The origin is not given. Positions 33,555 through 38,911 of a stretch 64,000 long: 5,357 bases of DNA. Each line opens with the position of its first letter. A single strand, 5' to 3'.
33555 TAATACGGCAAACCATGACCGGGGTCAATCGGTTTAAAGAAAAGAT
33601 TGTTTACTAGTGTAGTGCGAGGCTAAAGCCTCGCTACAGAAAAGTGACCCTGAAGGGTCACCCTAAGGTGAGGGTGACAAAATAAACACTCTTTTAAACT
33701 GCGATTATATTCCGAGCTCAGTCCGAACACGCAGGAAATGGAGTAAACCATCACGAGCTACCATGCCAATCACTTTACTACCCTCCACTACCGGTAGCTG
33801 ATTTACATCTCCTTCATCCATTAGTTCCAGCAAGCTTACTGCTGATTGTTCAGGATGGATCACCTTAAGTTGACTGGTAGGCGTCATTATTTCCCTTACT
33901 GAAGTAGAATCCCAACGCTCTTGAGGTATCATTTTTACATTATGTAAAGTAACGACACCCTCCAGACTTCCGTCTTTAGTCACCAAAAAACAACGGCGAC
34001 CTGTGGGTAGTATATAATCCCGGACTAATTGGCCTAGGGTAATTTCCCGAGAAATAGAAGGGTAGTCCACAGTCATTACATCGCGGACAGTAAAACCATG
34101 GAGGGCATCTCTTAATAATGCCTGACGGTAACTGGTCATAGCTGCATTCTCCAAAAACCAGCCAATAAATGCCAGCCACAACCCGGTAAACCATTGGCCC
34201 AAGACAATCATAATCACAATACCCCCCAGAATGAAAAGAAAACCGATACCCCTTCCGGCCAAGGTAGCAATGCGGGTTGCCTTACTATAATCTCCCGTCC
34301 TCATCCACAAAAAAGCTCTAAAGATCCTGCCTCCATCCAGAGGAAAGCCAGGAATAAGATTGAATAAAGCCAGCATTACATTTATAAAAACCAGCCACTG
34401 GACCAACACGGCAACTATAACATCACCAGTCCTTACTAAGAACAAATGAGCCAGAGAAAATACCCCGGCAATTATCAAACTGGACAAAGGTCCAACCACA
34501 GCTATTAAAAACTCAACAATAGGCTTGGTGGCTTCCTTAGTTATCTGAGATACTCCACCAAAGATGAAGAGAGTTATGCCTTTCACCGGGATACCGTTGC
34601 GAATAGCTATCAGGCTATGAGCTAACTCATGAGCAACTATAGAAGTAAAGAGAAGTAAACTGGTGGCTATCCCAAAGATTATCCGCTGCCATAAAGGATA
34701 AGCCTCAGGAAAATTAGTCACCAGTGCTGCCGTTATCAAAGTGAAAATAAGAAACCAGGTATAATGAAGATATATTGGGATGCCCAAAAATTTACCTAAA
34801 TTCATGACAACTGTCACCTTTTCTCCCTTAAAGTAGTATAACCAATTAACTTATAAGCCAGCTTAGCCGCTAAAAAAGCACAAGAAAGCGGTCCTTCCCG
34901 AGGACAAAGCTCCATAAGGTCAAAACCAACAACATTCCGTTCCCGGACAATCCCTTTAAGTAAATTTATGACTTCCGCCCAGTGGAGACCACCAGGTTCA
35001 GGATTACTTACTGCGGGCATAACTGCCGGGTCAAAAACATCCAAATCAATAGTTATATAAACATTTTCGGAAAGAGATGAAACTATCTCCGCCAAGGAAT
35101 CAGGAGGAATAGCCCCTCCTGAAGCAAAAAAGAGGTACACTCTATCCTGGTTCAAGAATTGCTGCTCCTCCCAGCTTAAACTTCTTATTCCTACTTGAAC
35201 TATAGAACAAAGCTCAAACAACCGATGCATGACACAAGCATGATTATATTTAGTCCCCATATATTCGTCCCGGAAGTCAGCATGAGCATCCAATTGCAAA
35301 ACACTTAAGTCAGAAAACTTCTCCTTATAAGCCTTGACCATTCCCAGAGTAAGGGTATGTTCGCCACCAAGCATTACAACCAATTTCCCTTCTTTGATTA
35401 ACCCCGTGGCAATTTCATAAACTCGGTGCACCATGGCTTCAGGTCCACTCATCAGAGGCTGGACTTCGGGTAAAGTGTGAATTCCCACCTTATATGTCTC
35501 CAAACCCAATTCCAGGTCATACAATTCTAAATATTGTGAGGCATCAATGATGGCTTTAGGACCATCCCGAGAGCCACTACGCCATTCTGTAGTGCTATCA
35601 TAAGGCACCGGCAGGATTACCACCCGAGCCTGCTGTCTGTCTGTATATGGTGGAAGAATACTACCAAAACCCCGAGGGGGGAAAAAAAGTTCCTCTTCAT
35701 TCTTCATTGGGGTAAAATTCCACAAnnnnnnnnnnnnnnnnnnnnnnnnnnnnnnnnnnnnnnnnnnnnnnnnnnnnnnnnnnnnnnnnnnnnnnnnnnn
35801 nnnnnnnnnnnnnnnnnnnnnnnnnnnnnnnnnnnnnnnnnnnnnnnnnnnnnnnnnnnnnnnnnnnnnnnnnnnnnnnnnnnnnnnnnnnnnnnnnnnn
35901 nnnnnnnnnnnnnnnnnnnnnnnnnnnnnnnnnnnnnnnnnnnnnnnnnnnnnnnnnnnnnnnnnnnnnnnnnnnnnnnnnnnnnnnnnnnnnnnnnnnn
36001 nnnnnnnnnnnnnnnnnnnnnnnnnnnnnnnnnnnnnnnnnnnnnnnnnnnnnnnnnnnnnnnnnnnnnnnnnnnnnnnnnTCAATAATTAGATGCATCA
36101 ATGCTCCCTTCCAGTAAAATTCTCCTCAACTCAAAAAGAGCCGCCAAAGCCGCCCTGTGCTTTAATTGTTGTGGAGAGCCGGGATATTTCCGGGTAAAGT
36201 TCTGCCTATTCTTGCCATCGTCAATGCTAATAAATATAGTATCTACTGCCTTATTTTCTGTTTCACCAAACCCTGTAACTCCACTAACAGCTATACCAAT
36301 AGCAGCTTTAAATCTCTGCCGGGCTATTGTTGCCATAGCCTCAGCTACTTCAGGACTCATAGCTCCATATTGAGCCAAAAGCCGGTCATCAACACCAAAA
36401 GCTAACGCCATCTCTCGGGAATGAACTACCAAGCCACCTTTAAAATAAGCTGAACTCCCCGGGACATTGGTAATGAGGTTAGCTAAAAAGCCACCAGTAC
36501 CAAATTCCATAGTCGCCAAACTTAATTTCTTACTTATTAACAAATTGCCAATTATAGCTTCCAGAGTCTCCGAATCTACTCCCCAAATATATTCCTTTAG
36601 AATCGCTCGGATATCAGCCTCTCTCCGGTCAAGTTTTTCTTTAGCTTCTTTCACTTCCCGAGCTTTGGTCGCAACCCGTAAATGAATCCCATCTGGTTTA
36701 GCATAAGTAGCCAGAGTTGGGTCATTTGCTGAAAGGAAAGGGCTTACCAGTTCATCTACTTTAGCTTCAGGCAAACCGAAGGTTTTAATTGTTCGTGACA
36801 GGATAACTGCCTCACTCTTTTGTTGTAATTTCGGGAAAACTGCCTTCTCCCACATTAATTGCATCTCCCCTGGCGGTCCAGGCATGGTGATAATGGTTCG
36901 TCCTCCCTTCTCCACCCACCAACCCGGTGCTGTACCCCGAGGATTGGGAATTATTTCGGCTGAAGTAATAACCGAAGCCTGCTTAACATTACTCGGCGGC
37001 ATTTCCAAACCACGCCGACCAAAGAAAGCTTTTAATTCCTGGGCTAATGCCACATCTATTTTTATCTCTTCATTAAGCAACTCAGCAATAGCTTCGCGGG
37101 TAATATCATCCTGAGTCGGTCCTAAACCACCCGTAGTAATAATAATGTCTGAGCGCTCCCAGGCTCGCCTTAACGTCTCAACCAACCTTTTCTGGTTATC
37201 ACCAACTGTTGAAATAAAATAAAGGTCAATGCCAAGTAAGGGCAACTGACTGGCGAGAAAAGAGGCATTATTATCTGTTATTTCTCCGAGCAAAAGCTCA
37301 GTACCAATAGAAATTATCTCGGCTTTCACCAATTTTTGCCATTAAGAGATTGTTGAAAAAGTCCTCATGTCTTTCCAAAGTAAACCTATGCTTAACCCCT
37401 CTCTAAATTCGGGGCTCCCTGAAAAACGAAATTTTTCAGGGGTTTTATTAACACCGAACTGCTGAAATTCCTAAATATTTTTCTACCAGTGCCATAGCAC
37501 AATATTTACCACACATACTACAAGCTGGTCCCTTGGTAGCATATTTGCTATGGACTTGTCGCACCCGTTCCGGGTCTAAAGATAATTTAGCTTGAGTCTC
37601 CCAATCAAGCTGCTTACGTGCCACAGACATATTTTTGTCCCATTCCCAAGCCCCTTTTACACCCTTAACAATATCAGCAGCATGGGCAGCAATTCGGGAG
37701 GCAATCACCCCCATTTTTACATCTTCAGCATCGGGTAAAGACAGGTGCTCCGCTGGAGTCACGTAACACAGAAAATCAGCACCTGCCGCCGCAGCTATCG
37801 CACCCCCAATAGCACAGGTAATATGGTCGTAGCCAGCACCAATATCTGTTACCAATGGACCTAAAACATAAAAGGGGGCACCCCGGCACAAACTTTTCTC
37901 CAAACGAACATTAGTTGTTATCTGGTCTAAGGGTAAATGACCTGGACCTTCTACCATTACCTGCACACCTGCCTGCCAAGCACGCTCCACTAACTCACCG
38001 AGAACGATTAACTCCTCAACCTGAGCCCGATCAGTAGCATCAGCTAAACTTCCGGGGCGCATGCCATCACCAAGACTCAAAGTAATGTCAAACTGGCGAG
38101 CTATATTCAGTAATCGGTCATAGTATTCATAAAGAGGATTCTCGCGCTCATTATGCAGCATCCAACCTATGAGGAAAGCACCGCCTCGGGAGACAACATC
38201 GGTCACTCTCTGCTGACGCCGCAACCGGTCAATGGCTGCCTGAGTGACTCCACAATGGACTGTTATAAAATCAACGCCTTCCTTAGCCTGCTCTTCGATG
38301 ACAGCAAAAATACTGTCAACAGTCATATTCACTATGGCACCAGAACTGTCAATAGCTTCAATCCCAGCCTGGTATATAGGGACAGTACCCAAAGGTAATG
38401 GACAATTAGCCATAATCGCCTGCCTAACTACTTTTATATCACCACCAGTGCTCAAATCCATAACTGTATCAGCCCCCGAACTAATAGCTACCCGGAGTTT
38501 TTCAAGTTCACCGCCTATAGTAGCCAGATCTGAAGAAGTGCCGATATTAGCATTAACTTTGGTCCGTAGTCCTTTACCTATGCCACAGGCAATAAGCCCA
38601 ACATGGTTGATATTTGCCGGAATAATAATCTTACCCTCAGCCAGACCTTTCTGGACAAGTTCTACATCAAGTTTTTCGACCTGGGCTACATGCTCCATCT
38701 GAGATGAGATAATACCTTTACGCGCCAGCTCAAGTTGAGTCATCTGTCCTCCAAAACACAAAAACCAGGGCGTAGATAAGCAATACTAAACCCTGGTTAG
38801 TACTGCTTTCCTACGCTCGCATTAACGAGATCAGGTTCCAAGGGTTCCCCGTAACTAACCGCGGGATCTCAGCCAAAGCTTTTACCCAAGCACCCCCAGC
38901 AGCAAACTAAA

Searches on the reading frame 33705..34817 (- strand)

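Call 52: search_protein_families(library=pfam, proteins=[window:33705-34817:-], max_evalue=0.00001)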
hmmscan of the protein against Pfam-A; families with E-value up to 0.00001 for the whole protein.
window:33705-34817:- (370 aa): 2 families
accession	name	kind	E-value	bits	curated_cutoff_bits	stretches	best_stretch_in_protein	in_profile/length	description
PF02163.28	Peptidase_M50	-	2.7e-19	69.8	27.2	2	135-190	159-216/221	Peptidase family M50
PF00571.33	CBS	-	2.7e-13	50.5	24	1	307-362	1-55/57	CBS domain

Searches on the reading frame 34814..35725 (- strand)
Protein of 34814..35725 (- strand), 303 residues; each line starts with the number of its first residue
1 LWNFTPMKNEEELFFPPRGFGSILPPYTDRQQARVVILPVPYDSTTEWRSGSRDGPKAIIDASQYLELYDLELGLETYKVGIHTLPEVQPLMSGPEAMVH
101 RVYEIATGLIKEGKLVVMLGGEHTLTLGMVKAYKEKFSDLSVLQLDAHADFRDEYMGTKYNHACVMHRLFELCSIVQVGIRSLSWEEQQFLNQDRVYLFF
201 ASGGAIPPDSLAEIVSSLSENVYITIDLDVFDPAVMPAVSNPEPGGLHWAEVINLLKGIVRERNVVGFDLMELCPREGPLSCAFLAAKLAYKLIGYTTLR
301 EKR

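Call 52: search_protein_families(library=pfam, proteins=[window:34814-35725:-], max_evalue=0.00001)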
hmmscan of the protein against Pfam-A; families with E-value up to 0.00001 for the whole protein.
window:34814-35725:- (303 aa): 1 family
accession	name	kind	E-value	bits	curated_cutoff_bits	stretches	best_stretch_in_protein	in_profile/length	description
PF00491.26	Arginase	-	5.5e-65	220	22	1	34-294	2-279/280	Arginase family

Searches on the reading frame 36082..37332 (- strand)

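Call 52: search_protein_families(library=pfam, proteins=[window:36082-37332:-], max_evalue=0.00001)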
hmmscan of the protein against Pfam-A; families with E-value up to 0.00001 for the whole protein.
window:36082-37332:- (416 aa): 3 families
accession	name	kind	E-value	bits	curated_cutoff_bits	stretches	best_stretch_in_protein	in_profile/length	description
PF00994.29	MoCF_biosynth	-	4.2e-40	137.2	26.6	1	5-170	1-143/144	Probable molybdopterin binding domain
PF02464.23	CinA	-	1.8e-33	115.8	23.5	1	255-405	2-154/155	Competence-damaged protein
PF18146.6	CinA_KH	-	5.3e-20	71.7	27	1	179-251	1-73/73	Damage-inducible protein CinA KH domain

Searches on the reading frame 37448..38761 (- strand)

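Call 52: search_protein_families(library=pfam, proteins=[window:37448-38761:-], max_evalue=0.00001)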
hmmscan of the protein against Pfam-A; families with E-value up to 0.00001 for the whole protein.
window:37448-38761:- (437 aa): 1 family
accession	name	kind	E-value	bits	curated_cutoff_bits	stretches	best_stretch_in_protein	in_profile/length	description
PF01964.24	ThiC_Rad_SAM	-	4.2e-198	658.7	25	1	8-427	1-419/420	Radical SAM ThiC family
